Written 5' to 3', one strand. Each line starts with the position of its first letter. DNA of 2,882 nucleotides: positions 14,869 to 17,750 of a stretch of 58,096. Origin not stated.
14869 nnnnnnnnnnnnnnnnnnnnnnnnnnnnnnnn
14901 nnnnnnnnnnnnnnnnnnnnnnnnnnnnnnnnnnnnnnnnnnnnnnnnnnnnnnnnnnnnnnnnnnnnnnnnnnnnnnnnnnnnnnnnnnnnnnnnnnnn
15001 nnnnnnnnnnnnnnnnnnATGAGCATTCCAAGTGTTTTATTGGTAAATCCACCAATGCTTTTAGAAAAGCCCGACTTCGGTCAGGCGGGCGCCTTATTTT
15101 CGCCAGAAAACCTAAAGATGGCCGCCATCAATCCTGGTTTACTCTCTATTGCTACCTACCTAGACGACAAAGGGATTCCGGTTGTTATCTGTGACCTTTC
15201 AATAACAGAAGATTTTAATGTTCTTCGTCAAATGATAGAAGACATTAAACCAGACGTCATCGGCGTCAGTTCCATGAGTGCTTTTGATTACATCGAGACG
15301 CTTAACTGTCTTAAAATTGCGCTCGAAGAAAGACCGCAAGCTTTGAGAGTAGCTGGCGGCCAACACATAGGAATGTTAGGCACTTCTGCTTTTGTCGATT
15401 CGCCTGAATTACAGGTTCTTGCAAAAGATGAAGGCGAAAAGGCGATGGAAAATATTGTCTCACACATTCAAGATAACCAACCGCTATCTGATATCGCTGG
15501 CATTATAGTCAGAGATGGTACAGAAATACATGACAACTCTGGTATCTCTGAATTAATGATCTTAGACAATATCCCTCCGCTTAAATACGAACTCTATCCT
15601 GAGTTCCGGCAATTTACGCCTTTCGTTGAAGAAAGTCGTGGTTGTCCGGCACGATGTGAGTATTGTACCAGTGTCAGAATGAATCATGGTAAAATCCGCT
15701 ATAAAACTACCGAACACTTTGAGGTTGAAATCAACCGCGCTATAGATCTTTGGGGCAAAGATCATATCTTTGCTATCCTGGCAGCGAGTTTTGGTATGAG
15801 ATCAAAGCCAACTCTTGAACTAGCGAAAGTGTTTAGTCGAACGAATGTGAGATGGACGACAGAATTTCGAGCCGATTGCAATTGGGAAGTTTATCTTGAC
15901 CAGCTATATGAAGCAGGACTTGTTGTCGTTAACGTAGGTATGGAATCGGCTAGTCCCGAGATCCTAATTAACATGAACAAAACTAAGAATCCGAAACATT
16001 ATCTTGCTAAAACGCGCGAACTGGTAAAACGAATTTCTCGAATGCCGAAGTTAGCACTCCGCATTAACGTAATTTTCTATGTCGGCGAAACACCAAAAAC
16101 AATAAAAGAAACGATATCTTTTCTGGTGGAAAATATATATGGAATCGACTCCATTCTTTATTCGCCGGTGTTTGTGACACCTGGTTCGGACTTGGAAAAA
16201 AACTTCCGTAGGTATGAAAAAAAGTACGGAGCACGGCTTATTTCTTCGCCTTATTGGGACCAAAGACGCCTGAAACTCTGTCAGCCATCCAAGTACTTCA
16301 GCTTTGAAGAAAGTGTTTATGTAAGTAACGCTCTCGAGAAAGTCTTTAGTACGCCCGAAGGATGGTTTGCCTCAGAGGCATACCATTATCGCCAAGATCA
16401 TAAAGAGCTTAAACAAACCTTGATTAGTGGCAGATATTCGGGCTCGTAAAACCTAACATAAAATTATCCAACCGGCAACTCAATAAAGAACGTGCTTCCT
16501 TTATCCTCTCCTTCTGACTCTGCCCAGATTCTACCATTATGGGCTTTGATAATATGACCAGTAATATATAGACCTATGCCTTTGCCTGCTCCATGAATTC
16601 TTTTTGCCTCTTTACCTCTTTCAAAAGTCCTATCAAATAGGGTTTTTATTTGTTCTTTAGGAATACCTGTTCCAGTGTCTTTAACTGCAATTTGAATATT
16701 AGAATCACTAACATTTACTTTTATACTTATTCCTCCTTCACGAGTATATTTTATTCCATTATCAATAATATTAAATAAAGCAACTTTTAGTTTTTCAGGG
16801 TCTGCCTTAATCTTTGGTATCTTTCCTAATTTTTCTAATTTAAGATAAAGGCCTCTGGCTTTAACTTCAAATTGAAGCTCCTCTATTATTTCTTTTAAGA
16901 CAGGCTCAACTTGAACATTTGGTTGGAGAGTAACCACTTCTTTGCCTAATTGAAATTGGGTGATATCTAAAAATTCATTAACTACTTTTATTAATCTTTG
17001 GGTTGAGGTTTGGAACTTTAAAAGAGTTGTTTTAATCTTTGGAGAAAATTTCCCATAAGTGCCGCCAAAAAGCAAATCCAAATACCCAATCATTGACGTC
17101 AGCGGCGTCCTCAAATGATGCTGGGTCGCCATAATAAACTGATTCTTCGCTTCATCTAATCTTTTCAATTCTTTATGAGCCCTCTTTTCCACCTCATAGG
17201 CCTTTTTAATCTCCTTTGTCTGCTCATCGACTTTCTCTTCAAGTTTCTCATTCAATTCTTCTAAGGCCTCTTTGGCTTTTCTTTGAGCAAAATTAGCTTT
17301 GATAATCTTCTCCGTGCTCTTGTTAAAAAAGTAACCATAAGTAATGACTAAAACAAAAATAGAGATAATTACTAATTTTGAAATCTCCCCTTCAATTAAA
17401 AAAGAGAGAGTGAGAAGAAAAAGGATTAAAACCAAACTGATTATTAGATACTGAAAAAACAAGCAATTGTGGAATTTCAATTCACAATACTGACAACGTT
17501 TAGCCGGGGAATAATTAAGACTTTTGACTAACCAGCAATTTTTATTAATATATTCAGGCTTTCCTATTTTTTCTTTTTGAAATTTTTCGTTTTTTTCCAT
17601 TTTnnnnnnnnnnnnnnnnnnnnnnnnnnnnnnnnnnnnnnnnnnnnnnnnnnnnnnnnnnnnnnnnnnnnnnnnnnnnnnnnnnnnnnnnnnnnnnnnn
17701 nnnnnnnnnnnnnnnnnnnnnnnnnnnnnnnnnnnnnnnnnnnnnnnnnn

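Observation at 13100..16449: HIT hydrolase + divergent HisRS-like aaRS paralog translationally coupled to a B12-binding radical SAM enzyme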

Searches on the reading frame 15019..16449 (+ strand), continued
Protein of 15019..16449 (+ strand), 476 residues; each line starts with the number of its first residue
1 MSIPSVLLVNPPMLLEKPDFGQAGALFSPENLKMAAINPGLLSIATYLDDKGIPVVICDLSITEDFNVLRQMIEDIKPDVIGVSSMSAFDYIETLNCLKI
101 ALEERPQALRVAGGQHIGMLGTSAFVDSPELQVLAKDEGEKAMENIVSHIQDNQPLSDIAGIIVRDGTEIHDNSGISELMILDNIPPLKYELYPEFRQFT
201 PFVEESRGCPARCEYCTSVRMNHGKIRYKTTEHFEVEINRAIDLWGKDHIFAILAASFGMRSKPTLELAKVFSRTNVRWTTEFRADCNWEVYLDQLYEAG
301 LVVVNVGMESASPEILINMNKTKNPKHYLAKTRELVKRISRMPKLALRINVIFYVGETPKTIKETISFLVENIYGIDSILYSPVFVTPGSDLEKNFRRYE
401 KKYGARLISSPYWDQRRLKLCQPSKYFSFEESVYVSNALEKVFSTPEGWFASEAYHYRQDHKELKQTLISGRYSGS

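Call 75: search_protein_families(library=ncbifam, proteins=[L062:5583-6677:+, L062:10707-12089:+], max_evalue=0.00001)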
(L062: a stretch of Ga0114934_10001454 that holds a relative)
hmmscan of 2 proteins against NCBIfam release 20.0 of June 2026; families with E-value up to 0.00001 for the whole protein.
L062:5583-6677:+ (365 aa): 4 families
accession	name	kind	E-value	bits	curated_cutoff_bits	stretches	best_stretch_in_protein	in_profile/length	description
NF041820.1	daptide_MTase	equivalog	1.4e-18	67.3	175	1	151-341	39-227/243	daptide-type RiPP biosynthesis methyltransferase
NF001244.0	PRK00216.1-5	equivalog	1.1e-06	28.1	216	1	148-258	48-161/236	bifunctional demethylmenaquinone methyltransferase/2-methoxy-6-polyprenyl-1,4-benzoquinol methylase UbiE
TIGR01934.1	MenG_MenH_UbiE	subfamily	1.2e-06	28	158.35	1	145-258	36-149/223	ubiquinone/menaquinone biosynthesis methyltransferase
TIGR02021.1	BchM-ChlM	equivalog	4.1e-06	26.4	158.9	1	150-261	56-165/218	magnesium protoporphyrin IX methyltransferase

L062:10707-12089:+ (461 aa): 17 families
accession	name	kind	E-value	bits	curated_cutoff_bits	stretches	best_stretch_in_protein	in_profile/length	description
NF050148.1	rSAM_ApyD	equivalog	4.2e-26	91.5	750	1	35-374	26-369/645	RiPP biosynthesis radical SAM protein ApyD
TIGR04013.1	B12_SAM_MJ_1487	hypoth_equivalog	2.8e-20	72.5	251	1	60-243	26-193/382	TIGR04013 family B12-binding domain/radical SAM domain-containing protein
TIGR04479.1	bcpD_PhpK_rSAM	subfamily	1.8e-19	69.5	600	1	30-370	68-408/504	PhpK family radical SAM P-methyltransferase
NF038361.1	rSAM_Sden_1168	equivalog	2.5e-19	69.2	575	1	65-394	128-472/560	Sden_1168 family B12-binding radical SAM P-methyltransferase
TIGR04014.1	B12_SAM_MJ_0865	equivalog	2.7e-18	66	360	1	76-241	37-200/434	methyl-coenzyme M reductase glutamine C-methyltransferase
TIGR03471.1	HpnJ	equivalog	8.3e-18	64.5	577.6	1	86-397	76-389/472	hopanoid biosynthesis associated radical SAM protein HpnJ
TIGR03975.1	rSAM_ocin_1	subfamily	3.6e-16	58.8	281.85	1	67-322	118-385/606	RiPP maturation radical SAM C-methyltransferase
TIGR04072.2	rSAM_ladder_B12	equivalog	1.1e-15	57.2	360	1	36-393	20-364/443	lipid biosynthesis B12-binding/radical SAM protein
TIGR04190.1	B12_SAM_Ta0216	equivalog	5.8e-14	51.6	500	1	24-367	29-390/554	TIGR04190 family B12-binding domain/radical SAM domain protein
NF033712.0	B12_rSAM_KedN5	subfamily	8.1e-14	50.8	700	1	65-240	50-234/624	KedN5 family methylcobalamin-dependent radical SAM C-methyltransferase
TIGR02026.1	BchE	equivalog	1.5e-13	50.5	481.35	1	61-338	48-335/497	magnesium-protoporphyrin IX monomethyl ester anaerobic oxidative cyclase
TIGR04367.1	HpnR_B12_rSAM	equivalog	9.8e-13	47.4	650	1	36-390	24-368/490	hopanoid C-3 methylase HpnR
NF040542.1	rSAM_RCCLKC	equivalog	2.5e-09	36.8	450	1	70-371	41-350/423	arsinothricin biosynthesis radical SAM protein ArsL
NF040546.1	rSAM_CUAEP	equivalog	2.9e-08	32.8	500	1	94-240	64-210/468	CUAEP/CCAEP-tail radical SAM (seleno)protein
TIGR04385.1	B12_rSAM_cofa1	equivalog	6.2e-07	29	450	1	31-372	16-365/438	B12 lower ligand biosynthesis radical SAM protein BzaD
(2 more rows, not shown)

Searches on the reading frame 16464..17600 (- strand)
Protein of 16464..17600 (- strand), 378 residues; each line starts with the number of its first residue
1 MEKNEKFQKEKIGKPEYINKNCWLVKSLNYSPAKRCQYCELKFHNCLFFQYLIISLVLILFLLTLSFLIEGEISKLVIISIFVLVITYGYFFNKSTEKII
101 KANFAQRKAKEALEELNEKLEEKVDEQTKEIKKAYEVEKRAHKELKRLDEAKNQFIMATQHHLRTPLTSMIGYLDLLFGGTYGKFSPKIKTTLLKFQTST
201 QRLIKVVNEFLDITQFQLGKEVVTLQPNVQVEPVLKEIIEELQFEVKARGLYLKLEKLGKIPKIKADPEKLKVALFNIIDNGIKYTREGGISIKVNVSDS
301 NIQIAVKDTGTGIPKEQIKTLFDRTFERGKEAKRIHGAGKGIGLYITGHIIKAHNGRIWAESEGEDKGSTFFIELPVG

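Call 3: search_protein_families(library=pfam, proteins=[window:16464-17600:-], max_evalue=0.01)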
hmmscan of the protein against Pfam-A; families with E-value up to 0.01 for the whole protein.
window:16464-17600:- (378 aa): 4 families
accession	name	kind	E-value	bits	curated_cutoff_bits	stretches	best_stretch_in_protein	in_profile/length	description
PF02518.31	HATPase_c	-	3.5e-24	85.8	26.4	1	267-377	2-109/111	Histidine kinase-, DNA gyrase B-, and HSP90-like ATPase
PF00512.31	HisKA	-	7.2e-11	42.4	26.9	1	151-217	1-64/66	His Kinase A (phospho-acceptor) domain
PF13589.12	HATPase_c_3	-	4.8e-05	23.8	25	1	271-349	3-82/137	Histidine kinase-, DNA gyrase B-, and HSP90-like ATPase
PF12725.13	DUF3810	-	0.00048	20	28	1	51-186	35-176/311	Protein of unknown function (DUF3810)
